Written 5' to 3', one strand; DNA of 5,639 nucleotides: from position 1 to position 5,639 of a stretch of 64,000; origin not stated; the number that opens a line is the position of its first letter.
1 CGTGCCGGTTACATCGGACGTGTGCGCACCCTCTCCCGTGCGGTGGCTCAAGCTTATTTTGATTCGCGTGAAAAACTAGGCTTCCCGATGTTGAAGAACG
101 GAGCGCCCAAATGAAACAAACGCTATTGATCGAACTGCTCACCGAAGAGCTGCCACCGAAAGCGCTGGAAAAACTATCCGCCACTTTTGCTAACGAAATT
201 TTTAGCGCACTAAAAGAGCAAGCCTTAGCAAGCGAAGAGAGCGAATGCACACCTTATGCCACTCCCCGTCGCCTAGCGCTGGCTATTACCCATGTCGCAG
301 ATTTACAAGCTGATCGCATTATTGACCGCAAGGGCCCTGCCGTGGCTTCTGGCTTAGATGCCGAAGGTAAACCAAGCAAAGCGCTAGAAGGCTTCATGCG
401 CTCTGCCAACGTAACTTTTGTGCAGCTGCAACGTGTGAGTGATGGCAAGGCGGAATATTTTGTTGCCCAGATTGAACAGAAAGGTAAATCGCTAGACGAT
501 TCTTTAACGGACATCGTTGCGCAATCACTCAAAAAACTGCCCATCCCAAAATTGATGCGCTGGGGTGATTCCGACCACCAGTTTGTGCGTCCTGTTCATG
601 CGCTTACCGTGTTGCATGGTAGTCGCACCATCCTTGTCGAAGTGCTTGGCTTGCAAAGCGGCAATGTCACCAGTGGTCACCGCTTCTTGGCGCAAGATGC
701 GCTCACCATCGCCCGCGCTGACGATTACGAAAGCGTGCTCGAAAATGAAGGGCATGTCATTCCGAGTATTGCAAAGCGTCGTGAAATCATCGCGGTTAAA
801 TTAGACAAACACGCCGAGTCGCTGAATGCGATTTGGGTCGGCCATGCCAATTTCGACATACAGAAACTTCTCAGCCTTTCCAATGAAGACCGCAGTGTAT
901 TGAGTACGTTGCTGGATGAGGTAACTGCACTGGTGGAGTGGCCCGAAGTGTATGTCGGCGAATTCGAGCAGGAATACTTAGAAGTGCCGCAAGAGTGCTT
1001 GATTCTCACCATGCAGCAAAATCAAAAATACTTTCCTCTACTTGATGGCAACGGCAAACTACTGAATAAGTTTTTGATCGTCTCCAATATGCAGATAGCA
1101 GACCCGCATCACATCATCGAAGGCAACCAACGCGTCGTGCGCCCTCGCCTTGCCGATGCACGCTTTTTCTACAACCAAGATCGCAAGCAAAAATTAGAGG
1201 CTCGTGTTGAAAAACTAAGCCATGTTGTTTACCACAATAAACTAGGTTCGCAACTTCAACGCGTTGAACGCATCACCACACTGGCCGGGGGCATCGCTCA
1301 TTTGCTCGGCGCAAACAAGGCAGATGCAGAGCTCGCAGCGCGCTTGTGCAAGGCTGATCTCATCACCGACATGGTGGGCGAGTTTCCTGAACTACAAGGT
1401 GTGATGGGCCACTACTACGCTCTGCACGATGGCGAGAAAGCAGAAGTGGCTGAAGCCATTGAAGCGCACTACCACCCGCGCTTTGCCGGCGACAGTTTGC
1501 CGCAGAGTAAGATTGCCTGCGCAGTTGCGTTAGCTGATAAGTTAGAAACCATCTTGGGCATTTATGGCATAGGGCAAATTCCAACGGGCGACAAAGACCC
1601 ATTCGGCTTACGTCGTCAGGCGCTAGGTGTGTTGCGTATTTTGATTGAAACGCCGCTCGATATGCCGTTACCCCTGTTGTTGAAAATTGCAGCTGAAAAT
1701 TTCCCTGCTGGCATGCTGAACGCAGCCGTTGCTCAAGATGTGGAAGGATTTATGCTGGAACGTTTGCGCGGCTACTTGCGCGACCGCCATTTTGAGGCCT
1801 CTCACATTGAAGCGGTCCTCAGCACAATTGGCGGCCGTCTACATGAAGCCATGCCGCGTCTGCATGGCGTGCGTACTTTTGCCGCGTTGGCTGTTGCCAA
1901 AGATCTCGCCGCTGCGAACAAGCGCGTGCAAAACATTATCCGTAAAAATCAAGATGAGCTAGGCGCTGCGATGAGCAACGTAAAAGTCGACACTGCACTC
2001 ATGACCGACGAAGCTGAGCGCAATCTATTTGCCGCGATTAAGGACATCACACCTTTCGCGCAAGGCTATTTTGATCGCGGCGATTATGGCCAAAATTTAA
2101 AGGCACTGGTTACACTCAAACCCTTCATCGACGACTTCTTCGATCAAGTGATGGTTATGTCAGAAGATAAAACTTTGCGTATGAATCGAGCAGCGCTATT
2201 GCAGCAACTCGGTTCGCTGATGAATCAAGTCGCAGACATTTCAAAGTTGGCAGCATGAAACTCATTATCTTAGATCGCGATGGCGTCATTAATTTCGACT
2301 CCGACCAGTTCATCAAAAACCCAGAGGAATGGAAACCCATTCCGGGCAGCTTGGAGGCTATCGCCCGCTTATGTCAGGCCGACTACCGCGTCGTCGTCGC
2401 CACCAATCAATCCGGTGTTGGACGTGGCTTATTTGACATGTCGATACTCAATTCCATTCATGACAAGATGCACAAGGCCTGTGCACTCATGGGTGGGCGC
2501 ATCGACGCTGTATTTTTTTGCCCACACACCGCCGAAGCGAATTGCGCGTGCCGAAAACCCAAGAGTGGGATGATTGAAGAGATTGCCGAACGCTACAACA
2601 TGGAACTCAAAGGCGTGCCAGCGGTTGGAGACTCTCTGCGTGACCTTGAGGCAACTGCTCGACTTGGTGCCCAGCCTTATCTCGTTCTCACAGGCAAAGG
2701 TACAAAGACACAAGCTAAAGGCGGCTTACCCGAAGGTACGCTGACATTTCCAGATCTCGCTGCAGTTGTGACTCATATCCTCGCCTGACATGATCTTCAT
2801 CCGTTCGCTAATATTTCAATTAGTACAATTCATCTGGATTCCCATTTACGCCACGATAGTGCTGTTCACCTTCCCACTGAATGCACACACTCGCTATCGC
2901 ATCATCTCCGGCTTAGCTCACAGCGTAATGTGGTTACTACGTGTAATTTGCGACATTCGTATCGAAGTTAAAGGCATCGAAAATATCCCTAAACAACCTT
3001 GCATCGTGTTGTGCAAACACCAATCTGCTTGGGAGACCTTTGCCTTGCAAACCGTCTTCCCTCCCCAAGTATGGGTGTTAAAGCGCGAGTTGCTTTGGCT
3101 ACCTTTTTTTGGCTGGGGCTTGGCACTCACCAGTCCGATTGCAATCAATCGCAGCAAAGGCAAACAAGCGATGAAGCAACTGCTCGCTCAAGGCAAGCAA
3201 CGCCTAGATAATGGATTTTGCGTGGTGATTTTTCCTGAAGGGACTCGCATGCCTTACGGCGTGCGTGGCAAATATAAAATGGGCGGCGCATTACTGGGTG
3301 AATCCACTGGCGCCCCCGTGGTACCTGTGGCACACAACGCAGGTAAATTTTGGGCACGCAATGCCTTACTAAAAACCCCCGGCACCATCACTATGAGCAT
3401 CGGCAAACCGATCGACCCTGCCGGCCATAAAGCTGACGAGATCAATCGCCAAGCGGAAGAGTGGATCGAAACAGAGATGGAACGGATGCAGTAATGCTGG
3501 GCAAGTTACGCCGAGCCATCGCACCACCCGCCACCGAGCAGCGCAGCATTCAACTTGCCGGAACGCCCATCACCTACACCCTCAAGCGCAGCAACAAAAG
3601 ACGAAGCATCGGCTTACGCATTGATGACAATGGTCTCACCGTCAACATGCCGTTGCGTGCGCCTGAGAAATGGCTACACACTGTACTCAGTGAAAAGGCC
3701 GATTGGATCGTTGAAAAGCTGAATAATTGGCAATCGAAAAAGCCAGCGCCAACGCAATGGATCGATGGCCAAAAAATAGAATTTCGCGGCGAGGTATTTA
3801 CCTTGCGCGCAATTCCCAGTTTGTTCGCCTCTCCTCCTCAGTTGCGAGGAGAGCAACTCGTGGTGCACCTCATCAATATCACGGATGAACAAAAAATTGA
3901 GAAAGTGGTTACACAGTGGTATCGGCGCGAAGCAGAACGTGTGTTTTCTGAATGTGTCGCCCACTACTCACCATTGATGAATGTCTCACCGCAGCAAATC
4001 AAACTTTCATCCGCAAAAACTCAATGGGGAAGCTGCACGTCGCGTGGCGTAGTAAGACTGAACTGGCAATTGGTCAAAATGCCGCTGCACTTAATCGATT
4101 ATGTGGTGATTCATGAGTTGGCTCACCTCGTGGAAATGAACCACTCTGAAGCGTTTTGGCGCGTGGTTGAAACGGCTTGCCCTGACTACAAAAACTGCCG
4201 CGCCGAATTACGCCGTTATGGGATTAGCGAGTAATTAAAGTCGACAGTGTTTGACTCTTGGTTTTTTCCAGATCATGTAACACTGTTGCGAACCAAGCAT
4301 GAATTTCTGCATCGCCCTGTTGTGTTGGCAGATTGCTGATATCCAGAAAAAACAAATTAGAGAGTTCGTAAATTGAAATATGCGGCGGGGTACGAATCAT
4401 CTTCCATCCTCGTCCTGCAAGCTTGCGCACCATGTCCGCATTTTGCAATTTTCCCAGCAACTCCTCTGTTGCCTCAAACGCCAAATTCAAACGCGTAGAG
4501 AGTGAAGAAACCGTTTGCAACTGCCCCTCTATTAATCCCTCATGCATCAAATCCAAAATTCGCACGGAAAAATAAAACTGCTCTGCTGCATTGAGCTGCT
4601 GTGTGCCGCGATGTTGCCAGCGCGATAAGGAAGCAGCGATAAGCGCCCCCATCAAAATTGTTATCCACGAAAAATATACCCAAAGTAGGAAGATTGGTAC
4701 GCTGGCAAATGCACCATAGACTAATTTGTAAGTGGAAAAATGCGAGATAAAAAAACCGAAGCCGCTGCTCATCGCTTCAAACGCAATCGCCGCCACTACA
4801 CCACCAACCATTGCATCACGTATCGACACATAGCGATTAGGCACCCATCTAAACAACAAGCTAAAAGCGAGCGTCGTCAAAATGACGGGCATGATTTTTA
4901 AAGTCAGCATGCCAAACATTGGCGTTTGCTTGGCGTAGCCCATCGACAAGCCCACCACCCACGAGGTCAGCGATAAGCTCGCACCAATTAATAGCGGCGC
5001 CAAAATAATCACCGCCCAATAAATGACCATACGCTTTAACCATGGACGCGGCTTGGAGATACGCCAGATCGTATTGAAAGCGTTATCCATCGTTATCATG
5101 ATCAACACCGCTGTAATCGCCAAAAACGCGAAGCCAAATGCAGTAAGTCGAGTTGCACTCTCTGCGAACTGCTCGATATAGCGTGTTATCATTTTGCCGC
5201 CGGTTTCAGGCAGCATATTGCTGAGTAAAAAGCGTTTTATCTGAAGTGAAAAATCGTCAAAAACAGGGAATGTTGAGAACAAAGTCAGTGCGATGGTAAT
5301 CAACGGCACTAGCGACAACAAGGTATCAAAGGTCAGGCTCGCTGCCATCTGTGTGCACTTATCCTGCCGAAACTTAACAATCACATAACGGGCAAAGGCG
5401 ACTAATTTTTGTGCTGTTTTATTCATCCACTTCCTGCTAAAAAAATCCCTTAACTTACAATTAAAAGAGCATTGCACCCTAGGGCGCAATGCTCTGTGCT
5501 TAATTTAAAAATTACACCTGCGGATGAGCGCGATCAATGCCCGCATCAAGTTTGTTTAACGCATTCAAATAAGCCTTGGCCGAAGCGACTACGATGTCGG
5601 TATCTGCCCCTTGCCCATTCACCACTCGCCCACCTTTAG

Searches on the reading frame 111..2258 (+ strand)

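Call 16: search_protein_families(library=pfam, proteins=[window:111-2258:+], max_evalue=0.001)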
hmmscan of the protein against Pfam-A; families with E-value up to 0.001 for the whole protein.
window:111-2258:+ (715 aa): 2 families
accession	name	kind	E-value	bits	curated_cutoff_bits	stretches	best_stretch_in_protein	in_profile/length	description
PF02092.22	tRNA_synt_2f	-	1.7e-196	654.8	29.2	1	5-570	1-535/536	Glycyl-tRNA synthetase beta subunit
PF05746.21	DALR_1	-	9e-10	39.1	22.3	1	601-707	3-105/117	DALR anticodon binding domain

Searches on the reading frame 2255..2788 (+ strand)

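Call 16: search_protein_families(library=pfam, proteins=[window:2255-2788:+], max_evalue=0.001)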
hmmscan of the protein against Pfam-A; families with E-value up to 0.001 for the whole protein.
window:2255-2788:+ (177 aa): 5 families
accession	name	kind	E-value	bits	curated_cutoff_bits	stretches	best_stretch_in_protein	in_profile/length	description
PF13242.12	Hydrolase_like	-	9.8e-12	45.1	22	1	99-169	2-73/75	HAD-hyrolase-like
PF08645.17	PNK3P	-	4.3e-09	36.7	22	1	15-117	15-112/161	Polynucleotide kinase 3 phosphatase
PF00702.32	Hydrolase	-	1e-07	33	26.4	1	20-138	91-191/191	haloacid dehalogenase-like hydrolase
PF13419.12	HAD_2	-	1.3e-06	29.1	23.8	0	98-140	132-174/178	Haloacid dehalogenase-like hydrolase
PF13344.12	Hydrolase_6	-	9.6e-05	22.8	27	1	4-55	1-42/101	Haloacid dehalogenase-like hydrolase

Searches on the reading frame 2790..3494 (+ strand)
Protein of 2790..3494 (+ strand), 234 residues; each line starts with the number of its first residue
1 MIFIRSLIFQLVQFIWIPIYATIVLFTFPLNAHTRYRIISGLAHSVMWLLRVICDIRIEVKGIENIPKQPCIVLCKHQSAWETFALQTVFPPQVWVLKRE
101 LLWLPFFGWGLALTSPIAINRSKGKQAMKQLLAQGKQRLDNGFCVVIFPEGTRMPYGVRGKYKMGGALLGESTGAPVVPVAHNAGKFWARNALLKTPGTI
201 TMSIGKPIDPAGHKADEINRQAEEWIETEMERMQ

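Call 16: search_protein_families(library=pfam, proteins=[window:2790-3494:+], max_evalue=0.001)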
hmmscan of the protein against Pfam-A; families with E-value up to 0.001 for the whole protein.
window:2790-3494:+ (234 aa): 1 family
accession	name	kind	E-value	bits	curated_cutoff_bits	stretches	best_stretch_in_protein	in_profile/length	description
PF01553.26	Acyltransferase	-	7.3e-21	74.8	23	1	57-182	1-131/132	Acyltransferase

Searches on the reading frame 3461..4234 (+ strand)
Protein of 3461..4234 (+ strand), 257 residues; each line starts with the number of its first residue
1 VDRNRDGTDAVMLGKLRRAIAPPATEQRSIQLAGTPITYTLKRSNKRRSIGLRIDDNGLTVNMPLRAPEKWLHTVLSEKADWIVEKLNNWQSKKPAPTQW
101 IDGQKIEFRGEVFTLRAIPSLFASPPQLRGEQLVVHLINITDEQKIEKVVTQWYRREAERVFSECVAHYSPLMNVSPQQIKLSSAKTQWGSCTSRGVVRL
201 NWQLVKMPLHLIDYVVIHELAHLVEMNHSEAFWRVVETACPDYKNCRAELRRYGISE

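Call 16: search_protein_families(library=pfam, proteins=[window:3461-4234:+], max_evalue=0.001)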
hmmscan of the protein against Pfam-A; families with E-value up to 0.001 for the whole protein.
window:3461-4234:+ (257 aa): 1 family
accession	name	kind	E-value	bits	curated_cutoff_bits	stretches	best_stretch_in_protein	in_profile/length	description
PF01863.23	YgjP-like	-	7.9e-62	209.4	26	1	48-252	1-206/207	YgjP-like, metallopeptidase domain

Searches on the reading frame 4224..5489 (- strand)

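Call 16: search_protein_families(library=pfam, proteins=[window:4224-5489:-], max_evalue=0.001)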
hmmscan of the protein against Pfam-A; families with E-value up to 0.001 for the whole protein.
window:4224-5489:- (421 aa): 1 family
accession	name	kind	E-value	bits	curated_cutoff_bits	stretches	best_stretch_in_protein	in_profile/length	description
PF03631.20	Virul_fac_BrkB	-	1.9e-61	208.5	33.7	1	42-291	2-258/259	Virulence factor BrkB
